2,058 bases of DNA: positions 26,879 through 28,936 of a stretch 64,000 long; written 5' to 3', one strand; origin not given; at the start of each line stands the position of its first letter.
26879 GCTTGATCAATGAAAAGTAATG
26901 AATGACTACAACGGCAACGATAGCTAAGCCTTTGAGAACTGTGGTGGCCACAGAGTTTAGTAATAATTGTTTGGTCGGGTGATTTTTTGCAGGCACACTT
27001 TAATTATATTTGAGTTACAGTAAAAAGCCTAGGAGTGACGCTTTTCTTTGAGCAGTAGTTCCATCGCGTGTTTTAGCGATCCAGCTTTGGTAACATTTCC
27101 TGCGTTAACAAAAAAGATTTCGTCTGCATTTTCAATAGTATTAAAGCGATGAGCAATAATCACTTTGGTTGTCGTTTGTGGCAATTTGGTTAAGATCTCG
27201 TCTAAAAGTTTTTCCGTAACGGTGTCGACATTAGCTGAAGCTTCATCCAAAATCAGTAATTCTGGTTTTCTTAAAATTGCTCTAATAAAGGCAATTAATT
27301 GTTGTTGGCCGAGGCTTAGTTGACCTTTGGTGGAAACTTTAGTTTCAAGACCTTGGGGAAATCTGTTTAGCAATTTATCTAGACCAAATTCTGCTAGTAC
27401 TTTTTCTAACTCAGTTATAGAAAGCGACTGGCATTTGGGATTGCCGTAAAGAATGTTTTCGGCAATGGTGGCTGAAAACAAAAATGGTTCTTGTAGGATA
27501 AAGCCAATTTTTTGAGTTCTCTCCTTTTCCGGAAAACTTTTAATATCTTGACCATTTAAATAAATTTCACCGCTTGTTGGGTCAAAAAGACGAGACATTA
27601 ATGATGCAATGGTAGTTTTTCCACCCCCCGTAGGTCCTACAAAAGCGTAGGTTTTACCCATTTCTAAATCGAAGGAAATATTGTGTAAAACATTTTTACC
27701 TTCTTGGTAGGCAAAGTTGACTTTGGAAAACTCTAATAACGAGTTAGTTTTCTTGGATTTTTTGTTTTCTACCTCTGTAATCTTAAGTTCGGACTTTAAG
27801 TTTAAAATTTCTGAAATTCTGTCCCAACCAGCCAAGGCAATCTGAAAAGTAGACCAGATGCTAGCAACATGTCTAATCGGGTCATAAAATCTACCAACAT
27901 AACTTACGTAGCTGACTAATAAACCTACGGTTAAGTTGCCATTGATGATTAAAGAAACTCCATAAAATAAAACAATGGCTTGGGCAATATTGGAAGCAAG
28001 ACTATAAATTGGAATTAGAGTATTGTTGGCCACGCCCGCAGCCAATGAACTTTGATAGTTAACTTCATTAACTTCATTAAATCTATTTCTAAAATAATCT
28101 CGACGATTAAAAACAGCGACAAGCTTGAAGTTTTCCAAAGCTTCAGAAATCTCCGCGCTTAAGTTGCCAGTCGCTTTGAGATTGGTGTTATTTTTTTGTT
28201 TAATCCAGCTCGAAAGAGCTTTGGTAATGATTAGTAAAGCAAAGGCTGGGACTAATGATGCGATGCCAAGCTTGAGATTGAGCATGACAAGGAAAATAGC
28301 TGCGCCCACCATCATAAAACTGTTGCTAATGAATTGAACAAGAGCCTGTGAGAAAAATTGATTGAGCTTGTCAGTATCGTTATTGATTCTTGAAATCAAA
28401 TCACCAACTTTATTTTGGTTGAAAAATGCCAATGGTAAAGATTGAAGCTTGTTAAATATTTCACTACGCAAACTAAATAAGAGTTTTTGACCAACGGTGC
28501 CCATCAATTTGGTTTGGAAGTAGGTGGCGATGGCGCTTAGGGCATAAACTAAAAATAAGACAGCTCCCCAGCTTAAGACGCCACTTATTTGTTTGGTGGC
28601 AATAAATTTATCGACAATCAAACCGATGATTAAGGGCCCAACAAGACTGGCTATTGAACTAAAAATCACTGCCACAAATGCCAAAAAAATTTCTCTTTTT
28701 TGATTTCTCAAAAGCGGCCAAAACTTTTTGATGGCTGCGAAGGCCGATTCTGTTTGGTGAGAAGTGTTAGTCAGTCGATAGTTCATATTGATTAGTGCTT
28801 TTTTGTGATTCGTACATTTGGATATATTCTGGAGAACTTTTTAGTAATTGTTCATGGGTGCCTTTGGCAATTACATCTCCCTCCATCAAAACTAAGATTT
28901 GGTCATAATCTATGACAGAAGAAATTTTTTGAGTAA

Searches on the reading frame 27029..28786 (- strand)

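Call 67: search_protein_families(library=ncbifam, proteins=[window:27029-28786:-], max_evalue=1e-10)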
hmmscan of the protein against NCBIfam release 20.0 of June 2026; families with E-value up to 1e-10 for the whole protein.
window:27029-28786:- (585 aa): 147 families (the best 25 are shown)
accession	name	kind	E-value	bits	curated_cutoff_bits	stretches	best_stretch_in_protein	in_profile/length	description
TIGR02203.1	MsbA_lipidA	equivalog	3.5e-102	342.7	602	1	20-573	3-554/572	lipid A export permease/ATP-binding protein MsbA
TIGR02204.1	MsbA_rel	hypoth_equivalog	2.2e-96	323.8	780.4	1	17-573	4-560/576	ABC transporter, permease/ATP-binding protein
TIGR00958.1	3a01208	subfamily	3.9e-95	319.6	874.6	1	12-576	142-702/711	antigen peptide transporter 2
NF052233.1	CphA_assoc_ABC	equivalog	8.3e-92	308.8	880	1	8-576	161-731/766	cyanophycin metabolism-associated ABC transporter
NF045513.1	HepA_fam_ABC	equivalog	3.8e-88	296.5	725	1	73-573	97-594/610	heterocyst formation ABC transporter subunit HepA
TIGR01846.1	type_I_sec_HlyB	subfamily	7.2e-85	285.7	725.55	1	10-573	118-677/694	type I secretion system permease/ATPase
TIGR01193.1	bacteriocin_ABC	subfamily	2.3e-84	284.2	523.85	1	12-574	137-695/708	peptide cleavage/export ABC transporter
NF008381.0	PRK11176.1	equivalog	3.5e-83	279.9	867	1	10-573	4-564/582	lipid A ABC transporter ATP-binding protein/permease MsbA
TIGR03375.1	type_I_sec_LssB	subfamily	5.7e-81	272.8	693.1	1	18-578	136-692/696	type I secretion system permease/ATPase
NF008056.1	PRK10790.1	equivalog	7e-79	265.9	746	1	12-573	4-560/584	SmdB family multidrug efflux ABC transporter permease/ATP-binding protein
TIGR03796.1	NHLM_micro_ABC1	equivalog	4.2e-75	253.3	853.3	1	16-572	139-696/710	NHLP family bacteriocin export ABC transporter peptidase/permease/ATPase subunit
NF010178.0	PRK13657.1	equivalog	2.6e-73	247.4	733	1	25-573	13-555/588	glucan ABC transporter ATP-binding protein/ permease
TIGR03797.1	NHLM_micro_ABC2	equivalog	1.7e-71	241.7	709.4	1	25-575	130-672/686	NHLP bacteriocin export ABC transporter permease/ATPase subunit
NF008055.0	PRK10789.1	equivalog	4.8e-71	239.9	845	1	25-572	11-555/590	SmdA family multidrug ABC transporter permease/ATP-binding protein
TIGR02857.1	CydD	equivalog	5.9e-71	240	435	1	35-558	7-527/529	thiol reductant ABC exporter subunit CydD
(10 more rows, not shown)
